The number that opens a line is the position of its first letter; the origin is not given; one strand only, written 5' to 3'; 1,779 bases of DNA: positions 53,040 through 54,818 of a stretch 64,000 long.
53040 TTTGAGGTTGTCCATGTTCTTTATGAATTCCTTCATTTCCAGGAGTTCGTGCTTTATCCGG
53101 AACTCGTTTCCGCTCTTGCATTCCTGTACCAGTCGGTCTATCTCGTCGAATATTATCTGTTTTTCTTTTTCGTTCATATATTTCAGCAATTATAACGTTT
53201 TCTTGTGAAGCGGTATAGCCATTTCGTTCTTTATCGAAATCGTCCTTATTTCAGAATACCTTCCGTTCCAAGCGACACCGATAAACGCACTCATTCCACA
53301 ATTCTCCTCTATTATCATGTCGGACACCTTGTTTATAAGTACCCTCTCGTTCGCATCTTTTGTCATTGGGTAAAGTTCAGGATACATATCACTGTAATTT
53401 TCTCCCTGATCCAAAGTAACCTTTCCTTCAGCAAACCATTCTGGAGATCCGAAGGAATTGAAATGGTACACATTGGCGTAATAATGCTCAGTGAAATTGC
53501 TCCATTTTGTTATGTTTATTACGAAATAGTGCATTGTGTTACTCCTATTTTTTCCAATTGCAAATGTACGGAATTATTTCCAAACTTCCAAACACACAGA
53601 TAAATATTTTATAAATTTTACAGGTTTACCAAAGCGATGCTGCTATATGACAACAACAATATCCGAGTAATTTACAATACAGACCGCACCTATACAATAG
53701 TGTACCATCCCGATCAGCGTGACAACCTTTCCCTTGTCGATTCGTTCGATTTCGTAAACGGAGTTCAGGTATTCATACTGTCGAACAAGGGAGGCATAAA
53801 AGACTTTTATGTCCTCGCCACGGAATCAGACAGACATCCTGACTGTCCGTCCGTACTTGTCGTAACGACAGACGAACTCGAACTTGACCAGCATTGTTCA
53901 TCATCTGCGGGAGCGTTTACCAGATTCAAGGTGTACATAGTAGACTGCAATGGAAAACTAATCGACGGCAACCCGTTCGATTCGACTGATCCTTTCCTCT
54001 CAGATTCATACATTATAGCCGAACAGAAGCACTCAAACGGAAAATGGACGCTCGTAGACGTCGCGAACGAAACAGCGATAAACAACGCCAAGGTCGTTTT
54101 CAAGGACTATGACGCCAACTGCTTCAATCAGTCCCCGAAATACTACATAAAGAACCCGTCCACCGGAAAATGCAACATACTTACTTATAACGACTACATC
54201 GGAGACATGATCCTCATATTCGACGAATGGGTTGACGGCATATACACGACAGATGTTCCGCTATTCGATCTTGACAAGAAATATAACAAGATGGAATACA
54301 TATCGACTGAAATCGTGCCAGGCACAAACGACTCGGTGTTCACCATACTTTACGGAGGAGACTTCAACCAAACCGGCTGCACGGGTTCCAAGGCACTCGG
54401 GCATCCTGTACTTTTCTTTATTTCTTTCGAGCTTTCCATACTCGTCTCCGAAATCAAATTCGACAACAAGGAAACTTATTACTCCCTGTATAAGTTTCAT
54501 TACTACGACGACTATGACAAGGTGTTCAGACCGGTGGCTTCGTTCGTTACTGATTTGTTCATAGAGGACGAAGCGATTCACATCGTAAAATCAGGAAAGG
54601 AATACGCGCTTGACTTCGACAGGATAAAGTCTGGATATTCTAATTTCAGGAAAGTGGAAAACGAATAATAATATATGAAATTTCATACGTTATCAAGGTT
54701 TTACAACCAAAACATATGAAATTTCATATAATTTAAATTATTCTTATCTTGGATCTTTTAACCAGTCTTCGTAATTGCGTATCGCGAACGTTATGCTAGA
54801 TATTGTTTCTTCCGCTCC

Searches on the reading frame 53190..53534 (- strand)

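Call 52: search_protein_families(library=pfam, proteins=[window:53190-53534:-], max_evalue=0.1)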
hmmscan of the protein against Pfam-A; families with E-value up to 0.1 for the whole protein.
window:53190-53534:- (114 aa): 1 family
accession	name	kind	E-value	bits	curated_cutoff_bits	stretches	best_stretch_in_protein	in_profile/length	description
PF19671.4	DUF6174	-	0.036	14.8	23.8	1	7-102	5-103/122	Family of unknown function (DUF6174)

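Call 53: search_protein_families(library=phrogs, proteins=[window:53190-53534:-], max_evalue=0.01)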
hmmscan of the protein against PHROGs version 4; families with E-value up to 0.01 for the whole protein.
window:53190-53534:- (114 aa): 0 families

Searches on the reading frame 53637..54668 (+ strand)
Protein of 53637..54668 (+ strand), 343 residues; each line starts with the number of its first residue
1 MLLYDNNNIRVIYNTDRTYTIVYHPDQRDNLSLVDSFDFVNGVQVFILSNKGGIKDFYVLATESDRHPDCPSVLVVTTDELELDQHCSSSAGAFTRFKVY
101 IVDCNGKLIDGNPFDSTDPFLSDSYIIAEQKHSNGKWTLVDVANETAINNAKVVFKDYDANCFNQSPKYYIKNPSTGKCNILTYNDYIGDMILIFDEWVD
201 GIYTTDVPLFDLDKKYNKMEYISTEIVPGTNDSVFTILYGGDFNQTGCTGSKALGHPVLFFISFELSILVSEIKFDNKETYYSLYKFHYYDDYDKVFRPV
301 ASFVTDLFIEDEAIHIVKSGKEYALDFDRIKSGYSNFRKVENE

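Call 4: search_protein_families(library=pfam, proteins=[window:53637-54668:+], max_evalue=10)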
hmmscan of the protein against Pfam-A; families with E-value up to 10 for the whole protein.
window:53637-54668:+ (343 aa): 2 families
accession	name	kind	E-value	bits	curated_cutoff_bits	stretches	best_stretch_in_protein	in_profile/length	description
PF16395.11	DUF5004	-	0.03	14.8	21.6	1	122-152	9-42/153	Domain of unknown function (DUF5004)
PF20785.2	MACPF_D3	-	6.7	7.4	25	1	4-31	6-33/66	MACPF protein, D3 domain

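Call 5: search_protein_families(library=phrogs, proteins=[window:53637-54668:+], max_evalue=1)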
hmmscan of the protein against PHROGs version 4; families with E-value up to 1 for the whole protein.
window:53637-54668:+ (343 aa): 0 families

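Call 42: search_protein_families(library=ncbifam, proteins=[window:53637-54668:+], max_evalue=1)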
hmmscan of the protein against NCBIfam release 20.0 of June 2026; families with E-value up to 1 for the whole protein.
window:53637-54668:+ (343 aa): 0 families

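Call 43: search_protein_families(library=padloc, proteins=[window:53637-54668:+], max_evalue=1)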
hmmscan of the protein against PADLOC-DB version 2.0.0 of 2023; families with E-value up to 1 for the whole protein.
window:53637-54668:+ (343 aa): 0 families

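Call 84: search_dna_similar(query=window:53637-54668:+, collection=phages, mode=protein, max_evalue=1, max_rows=8)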
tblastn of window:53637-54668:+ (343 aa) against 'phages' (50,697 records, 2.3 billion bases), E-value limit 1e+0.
No match.
